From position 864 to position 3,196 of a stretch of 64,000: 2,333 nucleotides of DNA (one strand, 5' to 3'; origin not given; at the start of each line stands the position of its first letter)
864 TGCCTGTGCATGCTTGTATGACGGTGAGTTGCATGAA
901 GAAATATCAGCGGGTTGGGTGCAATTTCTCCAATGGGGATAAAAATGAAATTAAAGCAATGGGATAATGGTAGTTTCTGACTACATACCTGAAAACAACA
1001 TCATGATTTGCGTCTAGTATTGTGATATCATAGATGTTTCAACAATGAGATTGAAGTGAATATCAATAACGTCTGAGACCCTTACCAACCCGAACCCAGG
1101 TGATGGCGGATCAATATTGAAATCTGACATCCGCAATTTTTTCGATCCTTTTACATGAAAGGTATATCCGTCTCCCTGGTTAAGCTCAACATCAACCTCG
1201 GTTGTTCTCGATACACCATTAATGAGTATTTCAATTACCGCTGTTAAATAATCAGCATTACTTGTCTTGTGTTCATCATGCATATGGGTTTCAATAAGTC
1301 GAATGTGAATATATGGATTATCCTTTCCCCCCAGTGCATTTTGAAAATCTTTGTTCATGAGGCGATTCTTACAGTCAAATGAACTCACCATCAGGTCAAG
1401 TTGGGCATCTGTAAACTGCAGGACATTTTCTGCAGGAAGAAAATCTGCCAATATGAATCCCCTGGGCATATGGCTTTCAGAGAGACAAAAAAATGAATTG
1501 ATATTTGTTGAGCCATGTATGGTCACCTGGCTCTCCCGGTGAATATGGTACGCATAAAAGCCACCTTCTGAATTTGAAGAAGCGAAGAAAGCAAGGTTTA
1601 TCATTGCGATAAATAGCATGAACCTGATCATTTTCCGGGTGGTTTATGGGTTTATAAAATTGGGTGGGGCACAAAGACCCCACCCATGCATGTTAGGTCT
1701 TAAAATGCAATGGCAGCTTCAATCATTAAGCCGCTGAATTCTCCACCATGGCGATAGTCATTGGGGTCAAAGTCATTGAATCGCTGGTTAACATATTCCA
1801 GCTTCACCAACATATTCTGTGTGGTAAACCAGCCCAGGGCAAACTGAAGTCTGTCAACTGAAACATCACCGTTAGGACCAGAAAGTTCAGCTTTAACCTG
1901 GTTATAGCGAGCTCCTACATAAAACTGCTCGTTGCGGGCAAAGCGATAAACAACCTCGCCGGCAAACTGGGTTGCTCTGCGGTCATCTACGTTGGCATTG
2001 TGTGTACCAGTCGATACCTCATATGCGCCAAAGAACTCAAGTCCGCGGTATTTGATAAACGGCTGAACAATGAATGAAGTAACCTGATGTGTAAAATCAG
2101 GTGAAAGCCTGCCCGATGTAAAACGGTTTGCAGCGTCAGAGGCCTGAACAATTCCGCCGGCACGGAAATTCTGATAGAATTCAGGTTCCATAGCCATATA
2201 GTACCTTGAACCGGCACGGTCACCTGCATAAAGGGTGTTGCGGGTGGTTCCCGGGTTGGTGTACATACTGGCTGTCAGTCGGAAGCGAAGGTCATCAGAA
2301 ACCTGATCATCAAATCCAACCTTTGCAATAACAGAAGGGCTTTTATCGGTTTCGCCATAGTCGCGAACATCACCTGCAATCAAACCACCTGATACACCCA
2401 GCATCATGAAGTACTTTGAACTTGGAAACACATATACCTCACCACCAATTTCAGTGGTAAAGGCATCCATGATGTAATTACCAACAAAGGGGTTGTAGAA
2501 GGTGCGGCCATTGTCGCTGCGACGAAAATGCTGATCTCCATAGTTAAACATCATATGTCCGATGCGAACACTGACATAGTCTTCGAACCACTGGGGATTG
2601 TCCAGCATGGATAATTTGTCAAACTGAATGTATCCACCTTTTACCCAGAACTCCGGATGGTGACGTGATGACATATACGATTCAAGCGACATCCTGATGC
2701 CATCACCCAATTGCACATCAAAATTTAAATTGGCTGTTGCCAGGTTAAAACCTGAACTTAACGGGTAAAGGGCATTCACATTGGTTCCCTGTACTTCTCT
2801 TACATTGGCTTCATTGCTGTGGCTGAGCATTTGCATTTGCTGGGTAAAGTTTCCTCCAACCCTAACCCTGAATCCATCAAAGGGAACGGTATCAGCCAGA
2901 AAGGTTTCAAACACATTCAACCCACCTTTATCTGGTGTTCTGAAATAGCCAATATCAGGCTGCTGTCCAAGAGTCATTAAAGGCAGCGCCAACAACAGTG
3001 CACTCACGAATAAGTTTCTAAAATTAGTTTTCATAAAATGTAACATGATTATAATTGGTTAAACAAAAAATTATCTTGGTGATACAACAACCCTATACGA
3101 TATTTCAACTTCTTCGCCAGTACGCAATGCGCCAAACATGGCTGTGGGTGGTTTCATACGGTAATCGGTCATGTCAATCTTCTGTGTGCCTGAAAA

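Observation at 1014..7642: Self-contained sigma-54 circuit: PhnD-like lipoprotein, kinase and NtrC-type activator aimed at a YceI-porin-YceI operon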

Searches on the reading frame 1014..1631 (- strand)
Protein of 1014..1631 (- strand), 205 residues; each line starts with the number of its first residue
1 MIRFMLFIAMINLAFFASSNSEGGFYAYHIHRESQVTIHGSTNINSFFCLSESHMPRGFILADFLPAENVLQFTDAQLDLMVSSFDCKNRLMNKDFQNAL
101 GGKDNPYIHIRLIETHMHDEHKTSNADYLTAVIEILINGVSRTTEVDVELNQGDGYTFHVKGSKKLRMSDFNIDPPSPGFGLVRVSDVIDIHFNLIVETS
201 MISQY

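Call 3: search_protein_families(library=pfam, proteins=[window:1014-1631:-], max_evalue=0.01)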
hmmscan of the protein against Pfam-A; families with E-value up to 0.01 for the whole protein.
window:1014-1631:- (205 aa): 1 family
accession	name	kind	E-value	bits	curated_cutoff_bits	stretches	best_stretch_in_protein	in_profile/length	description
PF04264.18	YceI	-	4e-06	27.7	23.7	1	74-195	43-148/150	YceI-like domain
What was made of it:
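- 1014..1631 (-): YceI_B: second, divergent YceI-family protein (about 25% identical to YceI_A) with two invariant cysteines (Cys49, Cys87). Pfam YceI 27.7 bits, cut-off 23.7 (call 3).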

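Call 4: search_protein_families(library=ncbifam, proteins=[window:1014-1631:-], max_evalue=0.01)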
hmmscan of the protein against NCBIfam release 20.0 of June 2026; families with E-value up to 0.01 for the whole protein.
window:1014-1631:- (205 aa): 0 families

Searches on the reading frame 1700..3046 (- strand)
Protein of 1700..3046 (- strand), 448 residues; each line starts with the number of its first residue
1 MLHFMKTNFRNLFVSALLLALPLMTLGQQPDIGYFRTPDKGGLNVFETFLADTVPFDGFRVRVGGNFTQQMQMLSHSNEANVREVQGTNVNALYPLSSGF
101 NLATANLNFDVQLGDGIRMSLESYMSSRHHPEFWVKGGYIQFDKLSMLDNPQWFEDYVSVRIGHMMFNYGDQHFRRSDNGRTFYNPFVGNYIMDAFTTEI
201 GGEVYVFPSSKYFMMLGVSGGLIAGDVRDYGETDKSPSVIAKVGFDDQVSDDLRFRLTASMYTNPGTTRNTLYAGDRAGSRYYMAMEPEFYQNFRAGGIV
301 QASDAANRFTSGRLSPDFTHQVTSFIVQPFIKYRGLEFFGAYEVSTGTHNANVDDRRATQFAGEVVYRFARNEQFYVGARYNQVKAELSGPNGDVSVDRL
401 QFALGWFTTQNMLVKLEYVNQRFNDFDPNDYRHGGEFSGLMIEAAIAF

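Call 3: search_protein_families(library=pfam, proteins=[window:1700-3046:-], max_evalue=0.01)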
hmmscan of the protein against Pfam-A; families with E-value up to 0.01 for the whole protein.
window:1700-3046:- (448 aa): 0 families

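Call 4: search_protein_families(library=ncbifam, proteins=[window:1700-3046:-], max_evalue=0.01)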
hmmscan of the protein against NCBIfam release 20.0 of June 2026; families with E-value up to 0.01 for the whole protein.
window:1700-3046:- (448 aa): 0 families
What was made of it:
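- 1700..3046 (-): Outer-membrane beta-barrel of about 16-18 strands, with a C-terminal Phe and a highly conserved long loop after strand 5 (residues 166-198). Its family is large and unnamed. The start is probably Met5 (3034). No Pfam or NCBIfam hit (calls 3, 4).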

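Call 9: find_homologous_proteins(query=window:1700-3046:-)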
Query window:1700-3046:- (448 aa): 7954 proteins with E <= 0.001 among 8000 candidates; the best 120 are listed.
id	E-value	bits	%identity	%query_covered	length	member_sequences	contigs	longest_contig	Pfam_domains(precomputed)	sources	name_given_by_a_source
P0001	0.0e+0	1016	100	99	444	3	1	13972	-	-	-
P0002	3.6e-234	796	76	98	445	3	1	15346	-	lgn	-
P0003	2.5e-227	773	74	99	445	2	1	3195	-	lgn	-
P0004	5.2e-220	749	74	97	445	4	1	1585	-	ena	-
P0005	2.3e-218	744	72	99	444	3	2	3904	-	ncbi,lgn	-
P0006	1.5e-216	738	70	100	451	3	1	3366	-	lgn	-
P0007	2.0e-215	734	71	98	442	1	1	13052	-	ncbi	-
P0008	1.9e-214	731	70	99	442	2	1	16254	-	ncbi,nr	ncbi:MAG: hypothetical protein RG741_09510 [Bacteroidales bacterium]|nr:hypothetical protein [Bacter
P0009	3.4e-213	727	70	99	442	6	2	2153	-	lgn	-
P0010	4.6e-213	726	70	99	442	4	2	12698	-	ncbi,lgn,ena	-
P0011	3.2e-212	724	69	99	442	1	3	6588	-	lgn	-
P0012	9.0e-207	706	69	99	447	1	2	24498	-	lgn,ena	-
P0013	2.0e-205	701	67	99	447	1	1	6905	-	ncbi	-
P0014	2.8e-203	694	66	99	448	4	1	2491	-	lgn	-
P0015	4.5e-203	693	69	98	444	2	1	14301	-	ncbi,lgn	-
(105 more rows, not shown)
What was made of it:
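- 1700..3046 (-): At least 7,954 homologues, all unnamed (call 9).
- Checked: Small corrections: gene callers start the barrel at Met5 (444 aa, call 9).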

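Call 10: find_encoding_contigs(protein=window:1700-3046:-, flank=10000, max_places=6)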
Protein window:1700-3046:- (448 aa): 5 contigs read that carry it; 2 places shown.
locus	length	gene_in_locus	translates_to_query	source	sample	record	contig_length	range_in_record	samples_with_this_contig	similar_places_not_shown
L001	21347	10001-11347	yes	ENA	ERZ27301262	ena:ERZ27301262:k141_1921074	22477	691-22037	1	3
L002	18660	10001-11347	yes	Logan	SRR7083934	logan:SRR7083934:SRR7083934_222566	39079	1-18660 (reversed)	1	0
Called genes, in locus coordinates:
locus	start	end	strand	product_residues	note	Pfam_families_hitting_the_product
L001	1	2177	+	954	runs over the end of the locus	?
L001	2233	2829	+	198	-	PF01641:SelR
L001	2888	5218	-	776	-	PF00930:DPPIV_N, PF07676:PD40 (faint), PF00326:Peptidase_S9, PF12146:Hydrolase_4 (weak)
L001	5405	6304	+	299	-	PF12974:Phosphonate-bd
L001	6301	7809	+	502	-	PF17203:sCache_3_2 (faint), PF00512:HisKA, PF02518:HATPase_c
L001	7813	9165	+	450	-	PF00072:Response_reg, PF00158:Sigma54_activat, PF14532:Sigma54_activ_2, PF07728:AAA_5 (weak), PF25601:AAA_lid_14, PF02954:HTH_8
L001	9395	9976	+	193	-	PF04264:YceI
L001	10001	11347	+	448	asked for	-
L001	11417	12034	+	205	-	PF04264:YceI (weak)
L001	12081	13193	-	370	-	PF01168:Ala_racemase_N, PF14031:D-ser_dehydrat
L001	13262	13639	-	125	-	PF10861:DUF2784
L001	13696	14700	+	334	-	PF00512:HisKA, PF02518:HATPase_c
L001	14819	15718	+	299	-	PF19777:DUF6263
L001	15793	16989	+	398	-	PF00375:SDF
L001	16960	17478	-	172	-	PF08984:DUF1858, PF10006:DUF2249 (faint)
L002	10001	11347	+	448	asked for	-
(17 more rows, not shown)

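Call 12: find_related_loci(query=A1, collection=genome_contigs, flank=10000)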
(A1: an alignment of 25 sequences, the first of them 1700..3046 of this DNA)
Query A1 (448 aa) in genome_contigs; peptide patterns used: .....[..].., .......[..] (x = any residue, [..] = any of these).
599 stretches matched a pattern (row limit reached: there are more); 589 encode a relative of the query (tblastn E <= 1e-3); the best 80 are kept; 80 distinct loci.
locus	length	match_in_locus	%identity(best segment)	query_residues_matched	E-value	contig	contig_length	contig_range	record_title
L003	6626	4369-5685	76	10-448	0e+0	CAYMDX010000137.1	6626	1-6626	MAG TPA_asm: uncultured Bacteroidales bacterium isolate binchicken_co32_75 genome assembly, contig: NODE_20962_length_66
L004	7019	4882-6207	72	5-448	0e+0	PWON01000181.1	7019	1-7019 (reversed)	MAG: Bacteroidales bacterium isolate CSSed10_38 CS-Sed10-C33323, whole genome shotgun sequence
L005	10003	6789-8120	72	5-448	0e+0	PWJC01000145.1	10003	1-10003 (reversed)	MAG: Bacteroidales bacterium isolate CSSed10_131 CS-Sed10-C18000, whole genome shotgun sequence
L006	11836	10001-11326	70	5-448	0e+0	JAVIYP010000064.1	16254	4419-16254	MAG: Bacteroidales bacterium isolate Mx-sat NODE_125_length_16254_cov_2.11695_ID_265, whole genome shotgun sequence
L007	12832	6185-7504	70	6-448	0e+0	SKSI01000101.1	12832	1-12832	MAG: Bacteroidales bacterium isolate CSSed162cmA_518 CSSed16-2cmA-15103, whole genome shotgun sequence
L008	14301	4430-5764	68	4-448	0e+0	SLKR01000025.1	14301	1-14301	MAG: Bacteroidales bacterium isolate CSSed165cm_279 CSSed16-5cm-13254, whole genome shotgun sequence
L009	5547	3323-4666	66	4-448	0e+0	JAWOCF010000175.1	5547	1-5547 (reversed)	MAG: Bacteroidales bacterium isolate BLK3-3.bin.96 k191_2374341, whole genome shotgun sequence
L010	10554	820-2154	67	4-448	0e+0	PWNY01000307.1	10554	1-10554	MAG: Bacteroidales bacterium isolate CSSed10_347 CS-Sed10-C16426, whole genome shotgun sequence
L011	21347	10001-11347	65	1-448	0e+0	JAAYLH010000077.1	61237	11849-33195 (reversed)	MAG: Bacteroidales bacterium isolate AS15tlH2ME_224 63570_AS15, whole genome shotgun sequence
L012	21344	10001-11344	65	5-448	0e+0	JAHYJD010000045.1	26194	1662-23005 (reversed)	MAG: Bacteroidales bacterium isolate KA13 NODE_985_length_26194_cov_10.352975, whole genome shotgun sequence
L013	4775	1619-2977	65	1-448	0e+0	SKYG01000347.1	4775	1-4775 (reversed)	MAG: Bacteroidales bacterium isolate CSSed162cmB_281 CSSed16-2cmB-95359, whole genome shotgun sequence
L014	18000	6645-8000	63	1-448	0e+0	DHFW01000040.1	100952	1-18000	MAG TPA_asm: Bacteroidales bacterium UBA4814 UBA4814_contig_2190, whole genome shotgun sequence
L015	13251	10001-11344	63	5-448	0e+0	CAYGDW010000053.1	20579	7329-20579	MAG TPA_asm: uncultured Bacteroidales bacterium isolate ERP113451_co2_204 genome assembly, contig: NODE_1645_length_2057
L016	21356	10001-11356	62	1-448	0e+0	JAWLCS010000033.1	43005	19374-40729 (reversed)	MAG: Bacteroidales bacterium isolate 15dZY3.bin.68 NODE_1258_length_43005_cov_21.587750, whole genome shotgun sequence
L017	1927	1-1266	65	32-448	0e+0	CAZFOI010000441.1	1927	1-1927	MAG TPA_asm: uncultured Bacteroidales bacterium isolate binchicken_co168_23 genome assembly, contig: NODE_84519_length_1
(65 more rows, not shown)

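Call 19: predict_structure(alignment_id=A1)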
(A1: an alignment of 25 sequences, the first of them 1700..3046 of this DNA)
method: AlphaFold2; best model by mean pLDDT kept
length: 448 residues; sequences in the alignment: 25
mean_pLDDT: 75.4   pTM: 0.77
mean pLDDT of the five models: 75.4, 69.5, 69.3, 68.6, 63.1
residues with pLDDT >= 90: 110; 70-90: 200; 50-70: 91; < 50: 47
segments of 3 or more residues with pLDDT < 50: 1-7, 22-45, 49-52, 223-231
pLDDT, mean of each block of 10 residues (from residue 1): 46 66 37 32 45 62 80 94 93 89 75 76 67 70 71 82 74 65 71 63 85 85 48 69 88 87 73 56 87 82 76 72 89 88 85 78 89 85 83 81 89 91 92 93 86
secondary structure, 60 per line:
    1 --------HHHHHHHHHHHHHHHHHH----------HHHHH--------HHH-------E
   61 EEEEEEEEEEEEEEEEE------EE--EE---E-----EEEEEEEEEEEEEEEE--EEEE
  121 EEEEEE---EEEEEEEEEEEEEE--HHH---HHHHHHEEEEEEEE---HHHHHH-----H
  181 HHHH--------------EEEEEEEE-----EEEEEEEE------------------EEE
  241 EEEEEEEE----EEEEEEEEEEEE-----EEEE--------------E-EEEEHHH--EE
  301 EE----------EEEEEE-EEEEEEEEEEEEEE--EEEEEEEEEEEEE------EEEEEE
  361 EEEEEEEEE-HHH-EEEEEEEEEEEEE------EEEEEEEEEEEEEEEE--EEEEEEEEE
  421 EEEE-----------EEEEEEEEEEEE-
elements in order: H9-26 H37-41 E60-77 E99-114 E117-126 E130-143 H152-157 E158-165 H169-174 H180-184 E199-206 E212-219 E238-248 E253-264 E270-273 E290-293 E299-302 E313-318 E320-333 E336-348 E355-369 E375-387 E394-409 E412-424 E436-447
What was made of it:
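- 1700..3046 (-): AF2 model pLDDT 75, pTM 0.77 (call 19).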

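Call 23: fold_search(model_id=the predicted structure, library=pdb)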
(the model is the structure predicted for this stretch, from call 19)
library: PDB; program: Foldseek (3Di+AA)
matches with E <= 10: 838; with E <= 0.001: 239
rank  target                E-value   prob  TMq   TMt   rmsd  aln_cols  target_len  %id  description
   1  2o4v_A                1.2e-13  1.00  0.59  0.64   6.0       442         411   11  An arginine ladder in OprP mediates phosphate specific transfer across the outer membrane (released 2006-12-26)
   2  4rjw                  7.9e-13  1.00  0.59  0.61   6.0       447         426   11  Crystal structure of Pseudomonas aeruginosa OprO (released 2015-10-21)
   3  6ehe                  9.3e-13  1.00  0.50  0.70   6.5       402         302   10  OmpTdeltaL8 (loop L8 deletion mutant of OmpT), an outer membrane protein of Vibrio cholerae (released 2018-04-25)
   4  4rjx                  3.3e-12  1.00  0.58  0.61   6.0       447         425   11  Crystal structure of the OprO mutant protein F62Y/D114Y (released 2015-10-21)
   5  6ehd                  7.9e-12  1.00  0.48  0.64   7.7       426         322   10  OmpT (in-vitro folded), an outer membrane protein of Vibrio cholerae (released 2018-04-25)
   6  5oyk                  8.7e-12  1.00  0.50  0.67   6.8       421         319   10  Outer-membrane expressed OmpT of Vibrio cholerae (released 2018-04-25)
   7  8wv0_B                4.6e-11  1.00  0.51  0.67   6.6       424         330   12  Outer membrane porin of Burkholderia pseudomallei (BpsOmp38) (released 2024-10-30)
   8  8jto                  7.8e-11  1.00  0.49  0.62   7.6       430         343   12  Outer membrane porin of Burkholderia pseudomallei (BpsOmp38) in complex with ceftazidime (released 2024-06-26)
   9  5mdq_A                2.5e-10  1.00  0.51  0.63   7.9       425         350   11  Crystal structure of outer membrane expressed Chitoporin VhChip from Vibrio harveyi (released 2017-12-20)
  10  5mdo_A                2.6e-10  1.00  0.49  0.62   6.8       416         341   10  Crystal structure of in vitro folded Chitoporin VhChip from Vibrio harveyi (crystal form I) (released 2017-12-20)
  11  3a2s_X                2.9e-10  1.00  0.54  0.68   6.8       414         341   12  Crystal Structure of outer membrane protein PorB from Neisseria meningitidis in complex with sucrose (released 2010-04-07)
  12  2fgq                  3.3e-10  1.00  0.49  0.64   7.4       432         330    9  High resolution X-ray structure of Omp32 in complex with malate (released 2006-01-31)
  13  7de8                  3.5e-10  1.00  0.53  0.67   6.8       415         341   12  Crystal Structure of outer membrane protein PorB with G103K mutations from Neisseria meningitidis W135 (released 2021-03-31)
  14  9j9o_A                6.2e-10  1.00  0.51  0.66   8.4       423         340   10  artificial dinuclear Zn-bound metalloprotein 1 (D1:2Zn) (released 2025-07-02)
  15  1e54_A                8.6e-10  1.00  0.48  0.63   7.6       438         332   10  Anion-selective porin from Comamonas acidovorans (released 2001-07-12)
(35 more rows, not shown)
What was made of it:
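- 1700..3046 (-): Foldseek top hits OprP and OprO, E 1e-13, TM 0.59-0.64 (call 23).
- On Phosphate-selective porin O/P family (PF07396): Foldseek top hits 2o4v and 4rjw, E about 1e-13, TM 0.59-0.64, on a model with pLDDT 75 (calls 19, 23).
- Closest known: OprP / OprO phosphate- and pyrophosphate-specific porins of Pseudomonas aeruginosa. Same: Best structural matches to the barrel model (E 1e-13, TM 0.59-0.64, call 23).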

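Call 44: search_protein_families(library=pfam, alignment_id=A1, max_evalue=1)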
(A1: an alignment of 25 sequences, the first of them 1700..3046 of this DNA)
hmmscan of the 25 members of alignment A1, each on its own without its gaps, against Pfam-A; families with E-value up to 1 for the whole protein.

A. member 1, window:1700-3046:- (448 aa): 1 family
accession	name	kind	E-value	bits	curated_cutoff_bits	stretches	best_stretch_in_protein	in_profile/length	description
PF10677.15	DUF2490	-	0.33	11.1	29.8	0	383-431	142-185/186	Protein of unknown function (DUF2490)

B. families by the number of members that match (of 25 scanned): 8 families
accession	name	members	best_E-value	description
PF07396.17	Porin_O_P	3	0.00056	Phosphate-selective porin O and P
PF16956.11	Porin_7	3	0.015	Putative general bacterial porin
PF10677.15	DUF2490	3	0.12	Protein of unknown function (DUF2490)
PF13505.12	OMP_b-brl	2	0.0059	Outer membrane protein beta-barrel domain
PF11231.14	DUF3034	1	0.0061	Protein of unknown function (DUF3034)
PF22828.1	HphA_N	1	0.0069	HphA N-terminal heme-binding domain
PF21158.3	flgK_1st_1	1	0.038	Flagellar hook-associated protein 1, D2-like domain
PF11356.14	T2SSC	1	0.25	Type II secretion system protein C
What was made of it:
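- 1700..3046 (-): Weak Porin_O_P hits in 3/25 members (call 44).
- On Phosphate-selective porin O/P family (PF07396): Only 3 of 25 family members give weak hits, best E 5.6e-4 (call 44).
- Closest known: OprP / OprO phosphate- and pyrophosphate-specific porins of Pseudomonas aeruginosa. Same: Weak Porin_O_P sequence hits in 3 of 25 family members (call 44).
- Barrel fold is closest to the anion-specific porins OprP and OprO (call 23), with weak Porin_O_P hits (call 44).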
